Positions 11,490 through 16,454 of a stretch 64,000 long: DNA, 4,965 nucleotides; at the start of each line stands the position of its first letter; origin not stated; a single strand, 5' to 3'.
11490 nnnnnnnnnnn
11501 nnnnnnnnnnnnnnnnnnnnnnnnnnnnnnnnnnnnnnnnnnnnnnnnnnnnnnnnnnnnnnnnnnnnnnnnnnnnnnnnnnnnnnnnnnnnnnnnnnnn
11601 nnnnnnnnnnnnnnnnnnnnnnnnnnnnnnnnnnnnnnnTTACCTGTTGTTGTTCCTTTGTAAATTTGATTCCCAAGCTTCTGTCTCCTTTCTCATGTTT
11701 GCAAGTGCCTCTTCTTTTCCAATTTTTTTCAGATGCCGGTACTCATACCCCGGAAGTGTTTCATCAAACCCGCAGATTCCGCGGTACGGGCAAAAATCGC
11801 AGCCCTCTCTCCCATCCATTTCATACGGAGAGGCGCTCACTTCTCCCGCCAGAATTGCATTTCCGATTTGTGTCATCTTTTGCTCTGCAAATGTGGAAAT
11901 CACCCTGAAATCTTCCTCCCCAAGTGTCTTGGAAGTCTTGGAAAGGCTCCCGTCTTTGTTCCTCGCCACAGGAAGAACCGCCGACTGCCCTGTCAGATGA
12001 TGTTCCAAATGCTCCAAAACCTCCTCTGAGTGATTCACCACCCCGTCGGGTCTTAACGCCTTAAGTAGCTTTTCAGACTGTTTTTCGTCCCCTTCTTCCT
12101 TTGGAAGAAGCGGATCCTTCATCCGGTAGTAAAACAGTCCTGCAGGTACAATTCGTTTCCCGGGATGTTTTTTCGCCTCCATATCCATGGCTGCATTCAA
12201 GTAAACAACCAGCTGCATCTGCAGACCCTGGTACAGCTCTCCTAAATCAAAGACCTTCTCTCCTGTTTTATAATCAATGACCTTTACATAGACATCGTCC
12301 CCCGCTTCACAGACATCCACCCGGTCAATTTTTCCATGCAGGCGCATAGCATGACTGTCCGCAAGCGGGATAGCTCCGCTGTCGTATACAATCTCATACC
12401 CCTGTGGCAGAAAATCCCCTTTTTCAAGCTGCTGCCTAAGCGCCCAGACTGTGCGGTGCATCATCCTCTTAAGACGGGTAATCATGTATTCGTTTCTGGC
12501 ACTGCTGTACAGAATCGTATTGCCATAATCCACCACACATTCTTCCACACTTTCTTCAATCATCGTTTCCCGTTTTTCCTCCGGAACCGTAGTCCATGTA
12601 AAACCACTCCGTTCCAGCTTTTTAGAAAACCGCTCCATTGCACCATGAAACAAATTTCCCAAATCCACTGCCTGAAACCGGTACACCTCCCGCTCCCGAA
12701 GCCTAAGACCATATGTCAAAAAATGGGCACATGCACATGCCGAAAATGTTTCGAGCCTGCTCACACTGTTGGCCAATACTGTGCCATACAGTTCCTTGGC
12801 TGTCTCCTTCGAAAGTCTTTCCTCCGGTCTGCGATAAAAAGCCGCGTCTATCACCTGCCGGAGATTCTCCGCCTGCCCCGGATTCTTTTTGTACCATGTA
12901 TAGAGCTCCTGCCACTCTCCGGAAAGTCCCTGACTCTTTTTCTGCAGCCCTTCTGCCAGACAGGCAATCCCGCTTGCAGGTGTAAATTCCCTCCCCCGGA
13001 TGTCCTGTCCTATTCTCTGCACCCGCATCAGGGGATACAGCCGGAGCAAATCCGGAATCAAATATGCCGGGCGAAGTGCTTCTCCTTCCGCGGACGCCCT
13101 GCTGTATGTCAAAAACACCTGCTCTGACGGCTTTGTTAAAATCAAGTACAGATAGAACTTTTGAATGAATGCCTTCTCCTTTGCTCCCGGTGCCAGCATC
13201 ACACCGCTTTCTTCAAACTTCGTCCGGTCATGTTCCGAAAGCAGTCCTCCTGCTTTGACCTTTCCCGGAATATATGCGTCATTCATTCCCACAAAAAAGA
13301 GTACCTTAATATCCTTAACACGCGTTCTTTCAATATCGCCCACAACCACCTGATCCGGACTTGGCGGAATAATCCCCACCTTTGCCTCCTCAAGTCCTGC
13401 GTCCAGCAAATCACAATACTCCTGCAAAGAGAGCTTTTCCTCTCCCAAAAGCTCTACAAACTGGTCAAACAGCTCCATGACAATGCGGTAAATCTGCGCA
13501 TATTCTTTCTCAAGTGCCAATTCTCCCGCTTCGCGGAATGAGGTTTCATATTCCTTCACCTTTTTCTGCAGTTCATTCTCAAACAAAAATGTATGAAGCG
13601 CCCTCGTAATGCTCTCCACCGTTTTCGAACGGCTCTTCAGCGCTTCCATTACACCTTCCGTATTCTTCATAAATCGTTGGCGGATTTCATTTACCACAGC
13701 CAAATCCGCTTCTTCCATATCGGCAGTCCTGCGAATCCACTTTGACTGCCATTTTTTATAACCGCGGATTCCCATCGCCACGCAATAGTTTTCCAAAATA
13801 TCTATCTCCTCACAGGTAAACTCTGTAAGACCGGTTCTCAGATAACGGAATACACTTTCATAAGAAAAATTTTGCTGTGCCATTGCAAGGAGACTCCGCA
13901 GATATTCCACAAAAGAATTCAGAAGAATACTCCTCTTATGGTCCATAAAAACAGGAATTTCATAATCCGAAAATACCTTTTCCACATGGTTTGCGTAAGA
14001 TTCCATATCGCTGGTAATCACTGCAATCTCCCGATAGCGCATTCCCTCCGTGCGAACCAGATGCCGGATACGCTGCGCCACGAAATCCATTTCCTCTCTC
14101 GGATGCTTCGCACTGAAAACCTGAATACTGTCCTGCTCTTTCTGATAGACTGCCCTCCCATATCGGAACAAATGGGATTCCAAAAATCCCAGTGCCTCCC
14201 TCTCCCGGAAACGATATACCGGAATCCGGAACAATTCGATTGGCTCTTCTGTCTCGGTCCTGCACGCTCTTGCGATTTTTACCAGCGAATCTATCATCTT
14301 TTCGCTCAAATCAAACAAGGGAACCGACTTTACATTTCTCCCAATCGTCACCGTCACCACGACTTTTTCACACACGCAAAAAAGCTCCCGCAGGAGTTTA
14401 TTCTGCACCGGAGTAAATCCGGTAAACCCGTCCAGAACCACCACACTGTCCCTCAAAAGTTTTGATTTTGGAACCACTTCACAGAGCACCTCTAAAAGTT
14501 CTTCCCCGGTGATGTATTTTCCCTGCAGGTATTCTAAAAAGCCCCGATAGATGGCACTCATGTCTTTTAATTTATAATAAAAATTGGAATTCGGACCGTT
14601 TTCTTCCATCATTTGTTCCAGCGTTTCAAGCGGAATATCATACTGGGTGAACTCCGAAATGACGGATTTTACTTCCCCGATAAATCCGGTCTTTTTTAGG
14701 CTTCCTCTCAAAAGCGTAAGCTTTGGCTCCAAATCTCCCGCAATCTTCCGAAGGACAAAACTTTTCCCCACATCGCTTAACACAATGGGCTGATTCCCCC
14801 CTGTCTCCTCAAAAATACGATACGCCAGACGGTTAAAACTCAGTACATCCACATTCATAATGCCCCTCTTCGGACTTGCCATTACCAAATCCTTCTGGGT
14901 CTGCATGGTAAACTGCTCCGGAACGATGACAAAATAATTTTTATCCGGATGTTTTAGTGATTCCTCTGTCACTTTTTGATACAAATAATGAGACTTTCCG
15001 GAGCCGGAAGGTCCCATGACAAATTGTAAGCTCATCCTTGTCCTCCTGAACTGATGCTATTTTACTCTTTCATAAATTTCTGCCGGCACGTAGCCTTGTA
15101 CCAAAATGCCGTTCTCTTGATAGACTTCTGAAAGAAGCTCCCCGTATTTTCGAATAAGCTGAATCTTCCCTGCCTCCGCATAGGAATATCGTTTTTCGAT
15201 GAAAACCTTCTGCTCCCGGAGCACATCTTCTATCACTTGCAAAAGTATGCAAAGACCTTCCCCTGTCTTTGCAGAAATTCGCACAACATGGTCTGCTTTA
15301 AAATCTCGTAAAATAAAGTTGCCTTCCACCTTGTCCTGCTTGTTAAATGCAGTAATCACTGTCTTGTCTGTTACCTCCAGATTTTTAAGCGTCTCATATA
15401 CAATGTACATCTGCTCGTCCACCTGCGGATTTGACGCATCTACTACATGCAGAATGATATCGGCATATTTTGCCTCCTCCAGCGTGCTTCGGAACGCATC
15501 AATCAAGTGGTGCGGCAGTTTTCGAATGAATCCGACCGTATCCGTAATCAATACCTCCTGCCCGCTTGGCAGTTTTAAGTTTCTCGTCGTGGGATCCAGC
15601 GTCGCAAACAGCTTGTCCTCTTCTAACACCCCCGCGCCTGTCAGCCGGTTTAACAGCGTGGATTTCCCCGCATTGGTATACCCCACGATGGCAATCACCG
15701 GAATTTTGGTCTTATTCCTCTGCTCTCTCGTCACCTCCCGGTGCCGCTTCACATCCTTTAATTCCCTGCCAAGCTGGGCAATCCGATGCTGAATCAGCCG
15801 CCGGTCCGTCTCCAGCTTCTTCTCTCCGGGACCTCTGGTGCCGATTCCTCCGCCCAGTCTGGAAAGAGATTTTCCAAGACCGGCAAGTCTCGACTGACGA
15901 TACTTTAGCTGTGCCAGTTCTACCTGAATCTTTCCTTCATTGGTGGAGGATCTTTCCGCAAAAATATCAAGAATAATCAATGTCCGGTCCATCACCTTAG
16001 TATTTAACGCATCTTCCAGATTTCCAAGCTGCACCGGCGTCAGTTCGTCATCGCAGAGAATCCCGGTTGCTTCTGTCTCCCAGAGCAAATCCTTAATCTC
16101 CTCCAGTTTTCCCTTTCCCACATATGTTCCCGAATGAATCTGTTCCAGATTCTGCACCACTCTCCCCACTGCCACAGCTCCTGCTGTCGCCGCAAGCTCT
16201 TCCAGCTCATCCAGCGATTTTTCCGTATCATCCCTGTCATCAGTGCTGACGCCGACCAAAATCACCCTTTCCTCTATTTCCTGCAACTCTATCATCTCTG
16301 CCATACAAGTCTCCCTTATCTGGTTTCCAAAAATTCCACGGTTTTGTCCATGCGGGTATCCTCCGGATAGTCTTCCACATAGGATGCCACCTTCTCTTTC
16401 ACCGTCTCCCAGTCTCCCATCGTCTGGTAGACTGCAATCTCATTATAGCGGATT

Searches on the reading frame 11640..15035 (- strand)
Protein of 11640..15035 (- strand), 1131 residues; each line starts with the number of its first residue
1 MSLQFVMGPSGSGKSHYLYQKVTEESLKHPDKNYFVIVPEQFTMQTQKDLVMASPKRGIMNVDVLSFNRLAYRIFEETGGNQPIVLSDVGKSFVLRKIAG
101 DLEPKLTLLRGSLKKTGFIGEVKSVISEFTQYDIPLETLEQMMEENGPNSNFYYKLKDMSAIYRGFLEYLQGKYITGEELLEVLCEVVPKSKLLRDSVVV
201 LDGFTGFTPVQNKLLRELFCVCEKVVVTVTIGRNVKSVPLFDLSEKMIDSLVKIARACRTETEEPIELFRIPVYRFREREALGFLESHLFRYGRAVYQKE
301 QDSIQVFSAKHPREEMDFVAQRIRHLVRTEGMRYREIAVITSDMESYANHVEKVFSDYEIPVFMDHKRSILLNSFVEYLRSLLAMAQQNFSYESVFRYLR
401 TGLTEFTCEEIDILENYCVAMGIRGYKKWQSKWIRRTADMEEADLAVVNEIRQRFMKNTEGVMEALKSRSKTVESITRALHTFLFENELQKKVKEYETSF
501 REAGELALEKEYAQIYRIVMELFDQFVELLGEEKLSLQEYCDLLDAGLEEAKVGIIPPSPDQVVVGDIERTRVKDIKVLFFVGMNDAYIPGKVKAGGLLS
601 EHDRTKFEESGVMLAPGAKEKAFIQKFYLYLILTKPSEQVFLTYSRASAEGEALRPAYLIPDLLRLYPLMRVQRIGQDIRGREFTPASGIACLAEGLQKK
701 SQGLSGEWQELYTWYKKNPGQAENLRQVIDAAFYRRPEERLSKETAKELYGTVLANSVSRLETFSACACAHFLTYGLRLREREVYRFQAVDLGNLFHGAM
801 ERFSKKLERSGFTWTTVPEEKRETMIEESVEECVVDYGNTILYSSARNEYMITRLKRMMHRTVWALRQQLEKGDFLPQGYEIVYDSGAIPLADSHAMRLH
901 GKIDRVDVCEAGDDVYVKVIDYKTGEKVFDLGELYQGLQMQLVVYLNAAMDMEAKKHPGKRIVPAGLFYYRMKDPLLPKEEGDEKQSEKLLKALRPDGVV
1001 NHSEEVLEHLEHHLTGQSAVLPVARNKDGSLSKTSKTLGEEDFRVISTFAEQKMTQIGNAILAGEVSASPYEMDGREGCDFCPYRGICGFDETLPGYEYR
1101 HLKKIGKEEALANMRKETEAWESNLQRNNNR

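Call 61: search_protein_families(library=pfam, proteins=[window:11640-15035:-], max_evalue=0.0001)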
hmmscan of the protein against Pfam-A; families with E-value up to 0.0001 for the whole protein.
window:11640-15035:- (1131 aa): 3 families
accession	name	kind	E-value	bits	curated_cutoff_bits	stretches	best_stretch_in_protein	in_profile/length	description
PF21445.3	ADDB_N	-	5.6e-86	288.8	26.6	1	5-286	1-290/290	ADDB, N-terminal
PF12705.13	PDDEXK_1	-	4.2e-44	151.8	22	1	757-1088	3-246/247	PD-(D/E)XK nuclease superfamily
PF13361.12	UvrD_C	-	2.4e-06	27.7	25.6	1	297-534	35-258/350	UvrD-like helicase C-terminal domain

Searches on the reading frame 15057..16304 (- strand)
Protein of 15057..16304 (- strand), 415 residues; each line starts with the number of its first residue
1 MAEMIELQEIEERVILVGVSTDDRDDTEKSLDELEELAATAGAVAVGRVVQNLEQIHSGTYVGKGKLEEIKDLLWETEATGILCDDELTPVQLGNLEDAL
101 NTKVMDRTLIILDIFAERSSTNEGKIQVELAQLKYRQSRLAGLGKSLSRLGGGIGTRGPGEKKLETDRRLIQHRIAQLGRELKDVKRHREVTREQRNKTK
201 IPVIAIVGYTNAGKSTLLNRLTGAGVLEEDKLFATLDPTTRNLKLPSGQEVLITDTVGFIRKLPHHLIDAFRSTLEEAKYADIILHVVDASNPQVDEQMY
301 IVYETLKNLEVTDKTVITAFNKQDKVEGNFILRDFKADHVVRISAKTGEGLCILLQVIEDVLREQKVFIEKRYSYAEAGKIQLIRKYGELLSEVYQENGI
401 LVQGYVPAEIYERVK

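Call 61: search_protein_families(library=pfam, proteins=[window:15057-16304:-], max_evalue=0.0001)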
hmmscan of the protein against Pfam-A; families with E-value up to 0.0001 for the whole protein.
window:15057-16304:- (415 aa): 6 families
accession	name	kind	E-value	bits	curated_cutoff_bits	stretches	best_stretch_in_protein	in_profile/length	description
PF13167.11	GTP-bdg_N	-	1.3e-32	112.6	25.4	1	28-116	1-89/89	GTP-binding GTPase N-terminal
PF16360.10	GTP-bdg_M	-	2.4e-30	105.3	29.5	1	118-196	1-79/79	GTP-binding GTPase Middle Region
PF01926.29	MMR_HSR1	-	1.2e-22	80.6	21.9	1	204-322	2-113/113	50S ribosome-binding GTPase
PF00350.29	Dynamin_N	-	4.5e-08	33.7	27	0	204-239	1-36/168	Dynamin family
PF02421.24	FeoB_N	-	8.9e-07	29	27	1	204-336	3-128/156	Ferrous iron transport protein B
PF00009.33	GTP_EFTU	-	3.6e-05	23.9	26.5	0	200-223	2-26/188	Elongation factor Tu GTP binding domain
